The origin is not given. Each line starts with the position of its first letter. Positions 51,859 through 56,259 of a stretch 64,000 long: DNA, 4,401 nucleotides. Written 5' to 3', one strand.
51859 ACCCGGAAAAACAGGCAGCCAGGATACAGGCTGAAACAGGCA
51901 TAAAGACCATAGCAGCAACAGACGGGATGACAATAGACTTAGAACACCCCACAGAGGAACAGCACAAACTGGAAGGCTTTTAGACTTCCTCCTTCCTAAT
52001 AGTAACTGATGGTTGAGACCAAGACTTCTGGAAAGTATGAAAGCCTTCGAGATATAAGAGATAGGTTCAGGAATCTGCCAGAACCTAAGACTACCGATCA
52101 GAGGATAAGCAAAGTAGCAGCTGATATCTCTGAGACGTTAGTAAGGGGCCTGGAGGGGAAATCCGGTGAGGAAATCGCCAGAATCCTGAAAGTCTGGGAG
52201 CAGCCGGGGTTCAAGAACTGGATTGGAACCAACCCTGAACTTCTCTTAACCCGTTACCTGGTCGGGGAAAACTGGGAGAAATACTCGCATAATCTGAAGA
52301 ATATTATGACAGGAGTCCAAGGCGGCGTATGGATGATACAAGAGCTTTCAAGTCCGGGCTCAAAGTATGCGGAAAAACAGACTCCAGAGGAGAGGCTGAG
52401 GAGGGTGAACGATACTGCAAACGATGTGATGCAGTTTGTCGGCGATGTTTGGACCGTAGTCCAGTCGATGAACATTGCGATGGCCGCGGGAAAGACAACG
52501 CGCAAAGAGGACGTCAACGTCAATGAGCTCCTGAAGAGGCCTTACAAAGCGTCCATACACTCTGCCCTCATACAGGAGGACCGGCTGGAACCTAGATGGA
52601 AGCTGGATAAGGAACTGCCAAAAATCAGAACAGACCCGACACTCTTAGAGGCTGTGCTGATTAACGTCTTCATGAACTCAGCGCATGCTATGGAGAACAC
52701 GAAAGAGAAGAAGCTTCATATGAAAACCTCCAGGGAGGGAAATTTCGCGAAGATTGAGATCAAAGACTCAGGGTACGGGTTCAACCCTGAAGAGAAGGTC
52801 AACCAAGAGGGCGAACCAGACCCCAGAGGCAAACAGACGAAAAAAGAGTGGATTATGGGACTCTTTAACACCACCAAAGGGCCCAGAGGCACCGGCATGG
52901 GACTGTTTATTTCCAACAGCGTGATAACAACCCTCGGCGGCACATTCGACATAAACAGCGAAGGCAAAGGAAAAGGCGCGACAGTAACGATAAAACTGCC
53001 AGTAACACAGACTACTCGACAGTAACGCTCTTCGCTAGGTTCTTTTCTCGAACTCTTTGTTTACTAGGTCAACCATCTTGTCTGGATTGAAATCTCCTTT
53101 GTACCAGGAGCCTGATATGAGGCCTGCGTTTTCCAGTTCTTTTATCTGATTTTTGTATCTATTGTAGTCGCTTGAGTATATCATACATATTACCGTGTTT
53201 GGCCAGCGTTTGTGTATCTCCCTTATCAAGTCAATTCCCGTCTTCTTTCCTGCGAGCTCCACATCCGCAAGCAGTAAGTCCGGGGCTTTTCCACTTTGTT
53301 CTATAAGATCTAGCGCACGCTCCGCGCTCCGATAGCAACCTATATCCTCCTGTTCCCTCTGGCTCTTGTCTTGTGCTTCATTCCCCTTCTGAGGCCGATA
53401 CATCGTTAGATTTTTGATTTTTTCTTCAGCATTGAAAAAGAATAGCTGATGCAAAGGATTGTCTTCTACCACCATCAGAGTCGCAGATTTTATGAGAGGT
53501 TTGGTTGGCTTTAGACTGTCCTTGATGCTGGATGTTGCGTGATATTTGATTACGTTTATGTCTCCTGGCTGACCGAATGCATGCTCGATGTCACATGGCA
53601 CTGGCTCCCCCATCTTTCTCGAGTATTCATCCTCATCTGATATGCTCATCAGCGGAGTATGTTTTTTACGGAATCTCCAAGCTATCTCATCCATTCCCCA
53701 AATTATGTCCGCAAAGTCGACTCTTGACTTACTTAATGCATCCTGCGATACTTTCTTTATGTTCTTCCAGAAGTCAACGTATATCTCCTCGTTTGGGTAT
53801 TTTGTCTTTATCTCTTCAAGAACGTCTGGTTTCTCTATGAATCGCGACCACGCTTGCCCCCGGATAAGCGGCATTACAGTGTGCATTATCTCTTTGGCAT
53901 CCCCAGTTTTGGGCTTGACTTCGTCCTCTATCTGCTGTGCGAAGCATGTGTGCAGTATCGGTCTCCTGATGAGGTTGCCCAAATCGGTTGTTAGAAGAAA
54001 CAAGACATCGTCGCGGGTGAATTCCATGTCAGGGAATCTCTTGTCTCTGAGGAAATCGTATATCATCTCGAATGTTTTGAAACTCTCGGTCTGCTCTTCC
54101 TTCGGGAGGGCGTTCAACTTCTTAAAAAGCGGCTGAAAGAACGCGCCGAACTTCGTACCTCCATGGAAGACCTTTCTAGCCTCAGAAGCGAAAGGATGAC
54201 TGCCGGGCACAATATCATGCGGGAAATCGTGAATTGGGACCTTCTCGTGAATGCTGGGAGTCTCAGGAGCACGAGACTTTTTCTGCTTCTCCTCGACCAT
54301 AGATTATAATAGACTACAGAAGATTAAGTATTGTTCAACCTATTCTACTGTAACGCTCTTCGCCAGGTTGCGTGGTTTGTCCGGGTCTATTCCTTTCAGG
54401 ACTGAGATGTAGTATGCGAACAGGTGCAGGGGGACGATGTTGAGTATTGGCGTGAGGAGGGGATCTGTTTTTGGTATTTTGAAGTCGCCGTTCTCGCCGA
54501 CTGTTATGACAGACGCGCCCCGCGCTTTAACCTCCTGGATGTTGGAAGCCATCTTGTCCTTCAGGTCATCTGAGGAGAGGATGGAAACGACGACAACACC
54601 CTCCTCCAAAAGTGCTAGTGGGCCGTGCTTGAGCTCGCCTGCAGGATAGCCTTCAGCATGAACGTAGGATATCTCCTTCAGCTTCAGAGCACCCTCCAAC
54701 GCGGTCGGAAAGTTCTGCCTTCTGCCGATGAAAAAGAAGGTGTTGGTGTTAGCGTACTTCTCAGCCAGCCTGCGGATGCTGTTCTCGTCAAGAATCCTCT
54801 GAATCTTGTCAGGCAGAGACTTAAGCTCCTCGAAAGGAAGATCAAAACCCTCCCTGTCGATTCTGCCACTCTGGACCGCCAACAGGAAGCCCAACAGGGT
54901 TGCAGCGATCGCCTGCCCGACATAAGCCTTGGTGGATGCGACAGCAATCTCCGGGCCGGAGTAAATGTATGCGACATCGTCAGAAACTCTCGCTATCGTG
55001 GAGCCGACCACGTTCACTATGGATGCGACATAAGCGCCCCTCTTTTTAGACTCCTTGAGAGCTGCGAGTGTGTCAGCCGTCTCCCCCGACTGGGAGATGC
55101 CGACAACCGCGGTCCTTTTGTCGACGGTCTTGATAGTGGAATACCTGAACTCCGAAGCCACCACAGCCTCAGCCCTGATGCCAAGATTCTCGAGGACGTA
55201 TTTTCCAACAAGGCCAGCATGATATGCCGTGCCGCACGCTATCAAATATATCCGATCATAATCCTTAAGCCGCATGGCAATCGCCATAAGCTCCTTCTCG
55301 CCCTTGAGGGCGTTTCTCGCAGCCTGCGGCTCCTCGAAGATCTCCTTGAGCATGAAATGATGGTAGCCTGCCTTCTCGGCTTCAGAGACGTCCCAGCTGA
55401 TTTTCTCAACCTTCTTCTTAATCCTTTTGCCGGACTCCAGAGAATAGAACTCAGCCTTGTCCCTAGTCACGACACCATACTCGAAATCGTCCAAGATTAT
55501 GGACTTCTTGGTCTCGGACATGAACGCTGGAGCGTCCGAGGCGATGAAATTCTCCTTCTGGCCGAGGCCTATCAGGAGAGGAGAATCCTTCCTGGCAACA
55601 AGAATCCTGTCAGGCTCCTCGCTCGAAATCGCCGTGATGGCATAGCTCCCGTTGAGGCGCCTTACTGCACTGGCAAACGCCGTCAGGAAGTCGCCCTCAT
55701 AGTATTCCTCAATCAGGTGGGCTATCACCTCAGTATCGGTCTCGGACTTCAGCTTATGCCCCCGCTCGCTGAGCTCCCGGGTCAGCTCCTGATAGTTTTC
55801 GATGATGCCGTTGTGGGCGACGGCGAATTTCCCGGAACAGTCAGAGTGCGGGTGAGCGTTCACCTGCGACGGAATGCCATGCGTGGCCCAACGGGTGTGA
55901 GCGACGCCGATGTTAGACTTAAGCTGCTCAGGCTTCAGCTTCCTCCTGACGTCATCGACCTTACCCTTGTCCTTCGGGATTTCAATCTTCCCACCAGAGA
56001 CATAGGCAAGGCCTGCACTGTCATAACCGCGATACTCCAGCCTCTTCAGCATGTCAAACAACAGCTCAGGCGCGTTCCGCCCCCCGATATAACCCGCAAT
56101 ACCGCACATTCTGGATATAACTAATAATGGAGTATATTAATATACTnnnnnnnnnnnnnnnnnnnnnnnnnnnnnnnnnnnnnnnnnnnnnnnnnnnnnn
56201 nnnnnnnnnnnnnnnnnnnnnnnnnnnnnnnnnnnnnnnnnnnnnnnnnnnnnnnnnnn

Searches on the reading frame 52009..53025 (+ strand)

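Call 39: search_protein_families(library=pfam, proteins=[window:52009-53025:+], max_evalue=0.001)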
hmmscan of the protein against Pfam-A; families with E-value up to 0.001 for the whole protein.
window:52009-53025:+ (338 aa): 1 family
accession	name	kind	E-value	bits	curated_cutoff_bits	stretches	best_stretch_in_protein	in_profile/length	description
PF02518.31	HATPase_c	-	4.5e-13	50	26.4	1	209-333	2-110/111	Histidine kinase-, DNA gyrase B-, and HSP90-like ATPase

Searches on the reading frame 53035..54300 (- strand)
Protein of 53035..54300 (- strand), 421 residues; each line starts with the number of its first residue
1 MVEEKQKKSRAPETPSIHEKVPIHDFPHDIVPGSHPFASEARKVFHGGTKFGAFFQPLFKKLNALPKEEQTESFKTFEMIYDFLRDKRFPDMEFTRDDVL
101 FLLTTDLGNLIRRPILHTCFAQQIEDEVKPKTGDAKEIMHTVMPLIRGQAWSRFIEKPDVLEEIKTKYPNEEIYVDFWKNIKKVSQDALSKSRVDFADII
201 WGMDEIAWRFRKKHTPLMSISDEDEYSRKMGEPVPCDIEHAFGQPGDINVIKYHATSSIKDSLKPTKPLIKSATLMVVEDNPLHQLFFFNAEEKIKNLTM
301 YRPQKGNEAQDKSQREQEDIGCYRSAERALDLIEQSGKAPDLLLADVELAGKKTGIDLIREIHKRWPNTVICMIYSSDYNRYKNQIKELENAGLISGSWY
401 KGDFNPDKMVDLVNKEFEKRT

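Call 39: search_protein_families(library=pfam, proteins=[window:53035-54300:-], max_evalue=0.001)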
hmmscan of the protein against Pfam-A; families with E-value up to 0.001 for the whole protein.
window:53035-54300:- (421 aa): 1 family
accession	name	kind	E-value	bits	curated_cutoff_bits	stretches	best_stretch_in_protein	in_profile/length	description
PF00072.30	Response_reg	-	7.6e-06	26.5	30.2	1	319-393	24-95/111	Response regulator receiver domain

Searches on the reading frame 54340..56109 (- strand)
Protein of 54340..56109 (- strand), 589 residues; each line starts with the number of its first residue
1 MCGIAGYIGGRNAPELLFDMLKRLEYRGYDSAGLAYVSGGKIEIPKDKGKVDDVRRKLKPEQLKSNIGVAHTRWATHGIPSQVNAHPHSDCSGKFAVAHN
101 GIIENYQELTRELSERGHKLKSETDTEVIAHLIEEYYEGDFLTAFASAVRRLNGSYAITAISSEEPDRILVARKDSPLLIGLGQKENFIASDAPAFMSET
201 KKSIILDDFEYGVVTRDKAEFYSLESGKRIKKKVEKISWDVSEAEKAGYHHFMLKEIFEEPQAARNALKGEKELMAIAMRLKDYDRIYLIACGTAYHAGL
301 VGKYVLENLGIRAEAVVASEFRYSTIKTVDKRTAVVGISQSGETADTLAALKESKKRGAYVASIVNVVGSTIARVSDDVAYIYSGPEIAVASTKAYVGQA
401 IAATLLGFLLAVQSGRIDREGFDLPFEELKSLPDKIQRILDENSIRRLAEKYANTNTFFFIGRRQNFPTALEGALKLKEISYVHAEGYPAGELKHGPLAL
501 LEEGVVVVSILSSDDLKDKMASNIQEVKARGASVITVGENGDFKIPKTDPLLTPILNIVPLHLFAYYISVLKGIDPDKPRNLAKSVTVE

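Call 39: search_protein_families(library=pfam, proteins=[window:54340-56109:-], max_evalue=0.001)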
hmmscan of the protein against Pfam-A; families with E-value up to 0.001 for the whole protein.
window:54340-56109:- (589 aa): 4 families
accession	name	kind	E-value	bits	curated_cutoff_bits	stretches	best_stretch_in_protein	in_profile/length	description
PF01380.27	SIS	-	1.4e-46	158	25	2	281-406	2-128/131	SIS domain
PF13522.11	GATase_6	-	1.2e-20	74.3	27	1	65-183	10-121/130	Glutamine amidotransferase domain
PF13537.11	GATase_7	-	1.1e-16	61.4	25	1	79-196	7-121/123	Glutamine amidotransferase domain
PF13230.11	GATase_4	-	0.00011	21.6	23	1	55-129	61-133/272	Glutamine amidotransferases class-II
